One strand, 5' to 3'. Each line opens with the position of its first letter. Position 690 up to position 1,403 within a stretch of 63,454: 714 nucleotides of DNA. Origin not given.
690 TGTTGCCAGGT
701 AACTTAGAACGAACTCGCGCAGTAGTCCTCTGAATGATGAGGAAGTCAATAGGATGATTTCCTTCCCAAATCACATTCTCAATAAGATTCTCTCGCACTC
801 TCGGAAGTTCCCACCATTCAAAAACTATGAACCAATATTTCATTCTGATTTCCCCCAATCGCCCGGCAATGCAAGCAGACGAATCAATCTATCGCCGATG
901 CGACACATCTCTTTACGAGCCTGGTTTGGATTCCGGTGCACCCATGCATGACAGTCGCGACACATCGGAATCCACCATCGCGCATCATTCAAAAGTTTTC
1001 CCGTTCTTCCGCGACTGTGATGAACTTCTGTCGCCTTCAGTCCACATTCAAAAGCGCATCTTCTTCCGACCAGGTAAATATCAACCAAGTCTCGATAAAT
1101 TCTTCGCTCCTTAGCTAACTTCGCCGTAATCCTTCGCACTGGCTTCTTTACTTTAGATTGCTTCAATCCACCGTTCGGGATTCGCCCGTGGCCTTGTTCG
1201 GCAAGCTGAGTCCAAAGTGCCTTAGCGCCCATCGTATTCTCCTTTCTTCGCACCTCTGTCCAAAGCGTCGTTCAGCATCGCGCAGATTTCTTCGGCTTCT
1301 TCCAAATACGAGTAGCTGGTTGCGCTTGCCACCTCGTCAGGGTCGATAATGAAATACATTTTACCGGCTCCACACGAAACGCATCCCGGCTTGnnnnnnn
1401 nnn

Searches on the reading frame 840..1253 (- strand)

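Call 24: search_protein_families(library=pfam, proteins=[window:840-1253:-], max_evalue=0.01)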
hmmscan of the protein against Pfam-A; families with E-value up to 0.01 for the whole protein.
window:840-1253:- (137 aa): 1 family
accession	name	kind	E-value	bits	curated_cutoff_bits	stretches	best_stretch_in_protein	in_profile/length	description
PF06147.18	DUF968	-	0.0023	18.4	27.8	1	62-112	97-149/171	Protein of unknown function (DUF968)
